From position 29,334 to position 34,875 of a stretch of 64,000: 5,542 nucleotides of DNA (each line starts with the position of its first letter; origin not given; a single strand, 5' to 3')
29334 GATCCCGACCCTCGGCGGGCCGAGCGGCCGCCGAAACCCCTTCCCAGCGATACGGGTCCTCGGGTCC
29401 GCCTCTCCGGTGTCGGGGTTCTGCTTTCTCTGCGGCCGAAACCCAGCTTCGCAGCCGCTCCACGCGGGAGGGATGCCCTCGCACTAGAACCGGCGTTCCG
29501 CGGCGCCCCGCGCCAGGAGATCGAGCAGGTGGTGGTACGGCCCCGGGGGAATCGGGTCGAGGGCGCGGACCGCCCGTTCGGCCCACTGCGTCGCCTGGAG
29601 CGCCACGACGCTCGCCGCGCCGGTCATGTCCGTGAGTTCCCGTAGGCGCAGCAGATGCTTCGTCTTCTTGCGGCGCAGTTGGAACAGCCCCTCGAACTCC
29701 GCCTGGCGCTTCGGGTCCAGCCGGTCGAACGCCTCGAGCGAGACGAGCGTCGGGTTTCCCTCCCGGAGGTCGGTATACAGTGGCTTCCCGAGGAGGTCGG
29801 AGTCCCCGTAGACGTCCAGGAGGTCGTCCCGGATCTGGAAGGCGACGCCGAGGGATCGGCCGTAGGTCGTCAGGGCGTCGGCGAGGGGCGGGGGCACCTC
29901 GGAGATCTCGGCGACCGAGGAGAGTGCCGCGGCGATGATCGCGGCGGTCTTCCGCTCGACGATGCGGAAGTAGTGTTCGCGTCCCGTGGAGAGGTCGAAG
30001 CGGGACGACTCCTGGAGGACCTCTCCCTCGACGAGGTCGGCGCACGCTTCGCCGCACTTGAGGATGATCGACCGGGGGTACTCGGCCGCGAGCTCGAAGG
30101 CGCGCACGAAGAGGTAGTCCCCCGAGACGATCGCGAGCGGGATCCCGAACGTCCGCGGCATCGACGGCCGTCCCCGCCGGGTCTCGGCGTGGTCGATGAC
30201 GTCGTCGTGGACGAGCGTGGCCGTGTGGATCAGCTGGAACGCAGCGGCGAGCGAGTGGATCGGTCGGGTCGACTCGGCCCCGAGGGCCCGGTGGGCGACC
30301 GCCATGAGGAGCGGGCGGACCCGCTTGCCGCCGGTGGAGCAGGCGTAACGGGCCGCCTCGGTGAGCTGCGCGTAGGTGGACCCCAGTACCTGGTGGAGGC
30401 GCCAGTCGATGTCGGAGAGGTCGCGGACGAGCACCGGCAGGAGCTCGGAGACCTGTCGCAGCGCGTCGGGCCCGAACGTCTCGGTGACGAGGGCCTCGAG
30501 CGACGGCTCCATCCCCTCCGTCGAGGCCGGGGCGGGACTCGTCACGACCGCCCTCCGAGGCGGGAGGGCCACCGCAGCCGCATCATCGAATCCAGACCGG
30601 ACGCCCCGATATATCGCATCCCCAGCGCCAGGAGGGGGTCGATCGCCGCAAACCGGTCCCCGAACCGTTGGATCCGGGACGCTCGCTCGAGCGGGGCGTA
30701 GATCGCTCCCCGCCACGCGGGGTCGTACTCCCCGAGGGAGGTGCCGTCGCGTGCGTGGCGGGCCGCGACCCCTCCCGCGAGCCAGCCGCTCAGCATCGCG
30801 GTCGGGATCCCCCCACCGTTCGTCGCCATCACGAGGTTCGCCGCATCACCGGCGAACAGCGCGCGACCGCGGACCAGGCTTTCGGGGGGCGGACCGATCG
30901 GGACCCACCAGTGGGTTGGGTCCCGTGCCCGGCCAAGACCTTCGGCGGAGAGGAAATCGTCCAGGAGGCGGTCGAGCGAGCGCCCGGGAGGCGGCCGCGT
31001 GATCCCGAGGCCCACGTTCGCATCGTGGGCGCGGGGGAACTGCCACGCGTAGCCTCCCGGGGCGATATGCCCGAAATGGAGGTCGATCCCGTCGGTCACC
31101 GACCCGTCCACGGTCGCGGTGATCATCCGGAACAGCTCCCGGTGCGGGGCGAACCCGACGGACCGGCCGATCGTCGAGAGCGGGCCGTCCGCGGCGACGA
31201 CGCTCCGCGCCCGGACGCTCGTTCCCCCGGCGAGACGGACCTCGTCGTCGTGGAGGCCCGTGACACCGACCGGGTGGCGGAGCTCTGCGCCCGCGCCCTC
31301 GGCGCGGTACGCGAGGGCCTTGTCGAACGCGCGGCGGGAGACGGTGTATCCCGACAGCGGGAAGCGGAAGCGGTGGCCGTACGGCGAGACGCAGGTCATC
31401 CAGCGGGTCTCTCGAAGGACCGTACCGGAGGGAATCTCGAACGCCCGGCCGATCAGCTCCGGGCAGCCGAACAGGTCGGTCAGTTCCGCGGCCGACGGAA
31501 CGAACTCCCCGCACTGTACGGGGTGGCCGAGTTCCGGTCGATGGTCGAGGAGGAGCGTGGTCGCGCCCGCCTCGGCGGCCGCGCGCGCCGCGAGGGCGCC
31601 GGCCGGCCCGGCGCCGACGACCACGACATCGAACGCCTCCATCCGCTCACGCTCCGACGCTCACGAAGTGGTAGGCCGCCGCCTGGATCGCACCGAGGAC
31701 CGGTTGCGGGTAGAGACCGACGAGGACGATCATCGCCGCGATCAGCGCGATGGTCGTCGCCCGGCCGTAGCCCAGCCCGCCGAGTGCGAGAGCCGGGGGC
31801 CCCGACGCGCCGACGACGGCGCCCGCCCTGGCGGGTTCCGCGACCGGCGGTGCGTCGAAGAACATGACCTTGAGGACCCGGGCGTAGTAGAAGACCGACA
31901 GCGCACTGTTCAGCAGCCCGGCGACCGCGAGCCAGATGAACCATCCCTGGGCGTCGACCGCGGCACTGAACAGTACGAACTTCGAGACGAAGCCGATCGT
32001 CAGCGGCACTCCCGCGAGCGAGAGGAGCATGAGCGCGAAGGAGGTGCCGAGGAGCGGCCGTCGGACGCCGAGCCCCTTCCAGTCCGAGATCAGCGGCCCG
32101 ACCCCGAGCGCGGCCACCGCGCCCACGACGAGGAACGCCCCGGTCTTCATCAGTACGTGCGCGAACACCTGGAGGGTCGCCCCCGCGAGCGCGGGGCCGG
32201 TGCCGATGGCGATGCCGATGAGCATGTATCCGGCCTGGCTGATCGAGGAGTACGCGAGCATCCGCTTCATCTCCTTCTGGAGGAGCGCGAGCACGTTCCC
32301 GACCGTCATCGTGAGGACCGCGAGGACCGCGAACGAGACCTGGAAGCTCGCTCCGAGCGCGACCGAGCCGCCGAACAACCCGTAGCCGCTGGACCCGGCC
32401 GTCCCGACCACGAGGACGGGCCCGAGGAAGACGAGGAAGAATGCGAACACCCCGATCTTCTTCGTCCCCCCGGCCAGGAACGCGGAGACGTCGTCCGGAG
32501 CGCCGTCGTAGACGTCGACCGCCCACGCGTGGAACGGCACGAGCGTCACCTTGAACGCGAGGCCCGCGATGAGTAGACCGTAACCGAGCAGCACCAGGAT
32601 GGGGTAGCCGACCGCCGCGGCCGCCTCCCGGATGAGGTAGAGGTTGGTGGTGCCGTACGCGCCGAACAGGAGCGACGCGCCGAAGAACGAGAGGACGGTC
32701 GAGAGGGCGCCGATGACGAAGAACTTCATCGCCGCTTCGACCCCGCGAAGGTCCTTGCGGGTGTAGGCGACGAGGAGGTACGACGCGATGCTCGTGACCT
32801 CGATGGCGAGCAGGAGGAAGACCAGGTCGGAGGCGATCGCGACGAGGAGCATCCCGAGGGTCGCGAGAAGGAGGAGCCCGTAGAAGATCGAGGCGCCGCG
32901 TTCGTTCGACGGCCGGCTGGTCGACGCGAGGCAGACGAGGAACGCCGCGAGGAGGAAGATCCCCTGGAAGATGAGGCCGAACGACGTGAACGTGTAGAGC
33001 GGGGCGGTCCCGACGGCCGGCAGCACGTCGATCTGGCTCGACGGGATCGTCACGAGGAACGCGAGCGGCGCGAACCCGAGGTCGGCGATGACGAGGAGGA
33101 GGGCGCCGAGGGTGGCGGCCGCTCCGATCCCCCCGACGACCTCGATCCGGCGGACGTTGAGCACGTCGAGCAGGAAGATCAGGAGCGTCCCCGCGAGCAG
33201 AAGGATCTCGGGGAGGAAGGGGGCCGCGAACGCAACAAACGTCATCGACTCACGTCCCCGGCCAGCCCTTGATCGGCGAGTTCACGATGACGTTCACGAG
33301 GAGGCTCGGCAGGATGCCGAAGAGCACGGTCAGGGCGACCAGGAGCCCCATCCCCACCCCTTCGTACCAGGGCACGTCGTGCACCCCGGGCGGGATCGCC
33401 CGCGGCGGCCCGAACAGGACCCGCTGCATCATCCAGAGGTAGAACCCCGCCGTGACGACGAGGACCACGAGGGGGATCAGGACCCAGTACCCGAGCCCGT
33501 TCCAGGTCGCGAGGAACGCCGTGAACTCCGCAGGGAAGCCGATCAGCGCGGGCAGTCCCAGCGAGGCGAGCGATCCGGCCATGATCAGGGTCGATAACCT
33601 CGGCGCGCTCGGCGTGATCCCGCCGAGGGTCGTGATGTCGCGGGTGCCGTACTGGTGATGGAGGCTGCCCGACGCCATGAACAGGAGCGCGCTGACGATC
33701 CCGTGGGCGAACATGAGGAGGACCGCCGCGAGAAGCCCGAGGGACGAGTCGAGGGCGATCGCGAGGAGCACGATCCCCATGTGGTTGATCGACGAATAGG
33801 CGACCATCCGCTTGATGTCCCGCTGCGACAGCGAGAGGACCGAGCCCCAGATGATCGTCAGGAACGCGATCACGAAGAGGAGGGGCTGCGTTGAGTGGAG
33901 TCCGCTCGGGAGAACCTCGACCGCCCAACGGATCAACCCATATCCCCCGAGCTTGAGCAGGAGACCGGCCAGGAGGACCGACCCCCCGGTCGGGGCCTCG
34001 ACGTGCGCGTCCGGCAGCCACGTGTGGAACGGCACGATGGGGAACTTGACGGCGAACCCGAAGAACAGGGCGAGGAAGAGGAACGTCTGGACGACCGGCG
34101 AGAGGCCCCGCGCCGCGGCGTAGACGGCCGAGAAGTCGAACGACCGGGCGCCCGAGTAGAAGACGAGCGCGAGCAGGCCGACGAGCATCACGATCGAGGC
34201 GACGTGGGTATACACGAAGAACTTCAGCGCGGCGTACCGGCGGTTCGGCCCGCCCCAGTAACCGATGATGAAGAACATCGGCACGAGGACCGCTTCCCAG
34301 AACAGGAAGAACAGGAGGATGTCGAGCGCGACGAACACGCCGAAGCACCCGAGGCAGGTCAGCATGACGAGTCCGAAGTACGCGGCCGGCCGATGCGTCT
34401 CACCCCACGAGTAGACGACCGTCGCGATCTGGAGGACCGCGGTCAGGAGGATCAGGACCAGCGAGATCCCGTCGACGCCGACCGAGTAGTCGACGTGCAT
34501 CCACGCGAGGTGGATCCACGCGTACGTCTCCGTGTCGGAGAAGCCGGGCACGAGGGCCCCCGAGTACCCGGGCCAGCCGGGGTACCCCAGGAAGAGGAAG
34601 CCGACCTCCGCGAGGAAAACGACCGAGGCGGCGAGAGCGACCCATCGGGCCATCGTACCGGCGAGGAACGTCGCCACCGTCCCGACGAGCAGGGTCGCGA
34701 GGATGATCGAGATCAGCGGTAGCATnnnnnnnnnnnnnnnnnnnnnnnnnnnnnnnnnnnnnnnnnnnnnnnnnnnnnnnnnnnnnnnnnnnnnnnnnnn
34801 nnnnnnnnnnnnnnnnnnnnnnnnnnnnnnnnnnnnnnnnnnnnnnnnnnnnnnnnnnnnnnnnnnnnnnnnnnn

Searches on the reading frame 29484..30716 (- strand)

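Call 62: search_protein_families(library=pfam, proteins=[window:29484-30716:-], max_evalue=0.00001)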
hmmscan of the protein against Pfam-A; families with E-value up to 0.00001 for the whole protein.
window:29484-30716:- (410 aa): 1 family
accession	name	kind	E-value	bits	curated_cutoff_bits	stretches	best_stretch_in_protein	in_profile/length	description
PF00348.22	polyprenyl_synt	-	9e-64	215.5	27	1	117-354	3-243/251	Polyprenyl synthetase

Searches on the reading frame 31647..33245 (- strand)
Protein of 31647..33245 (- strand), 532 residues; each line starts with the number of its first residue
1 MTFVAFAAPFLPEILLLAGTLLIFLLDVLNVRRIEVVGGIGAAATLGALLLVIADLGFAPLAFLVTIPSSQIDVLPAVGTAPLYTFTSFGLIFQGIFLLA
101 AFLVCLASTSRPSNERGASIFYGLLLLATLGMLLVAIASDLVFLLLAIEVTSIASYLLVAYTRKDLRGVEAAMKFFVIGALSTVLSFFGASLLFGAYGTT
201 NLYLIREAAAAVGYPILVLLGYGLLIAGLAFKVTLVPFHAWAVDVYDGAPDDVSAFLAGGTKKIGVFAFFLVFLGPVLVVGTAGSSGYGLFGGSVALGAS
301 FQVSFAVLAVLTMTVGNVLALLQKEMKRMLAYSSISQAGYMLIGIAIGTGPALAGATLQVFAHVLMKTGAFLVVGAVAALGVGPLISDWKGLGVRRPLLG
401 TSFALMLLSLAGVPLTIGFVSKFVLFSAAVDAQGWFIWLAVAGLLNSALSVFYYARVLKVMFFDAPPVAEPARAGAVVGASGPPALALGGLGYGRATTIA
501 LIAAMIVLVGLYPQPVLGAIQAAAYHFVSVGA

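Call 62: search_protein_families(library=pfam, proteins=[window:31647-33245:-], max_evalue=0.00001)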
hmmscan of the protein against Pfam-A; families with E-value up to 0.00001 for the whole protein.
window:31647-33245:- (532 aa): 1 family
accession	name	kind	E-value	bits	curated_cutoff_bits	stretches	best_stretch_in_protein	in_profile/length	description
PF00361.26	Proton_antipo_M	-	1.6e-58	198.7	21.5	1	138-441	1-288/294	NADH:quinone oxidoreductase/Mrp antiporter, TM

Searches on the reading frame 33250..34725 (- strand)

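Call 62: search_protein_families(library=pfam, proteins=[window:33250-34725:-], max_evalue=0.00001)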
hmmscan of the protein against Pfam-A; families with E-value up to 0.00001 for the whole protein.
window:33250-34725:- (491 aa): 1 family
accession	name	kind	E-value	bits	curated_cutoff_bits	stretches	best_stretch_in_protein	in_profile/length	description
PF00361.26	Proton_antipo_M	-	5.7e-70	236.3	21.5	1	133-421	1-289/294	NADH:quinone oxidoreductase/Mrp antiporter, TM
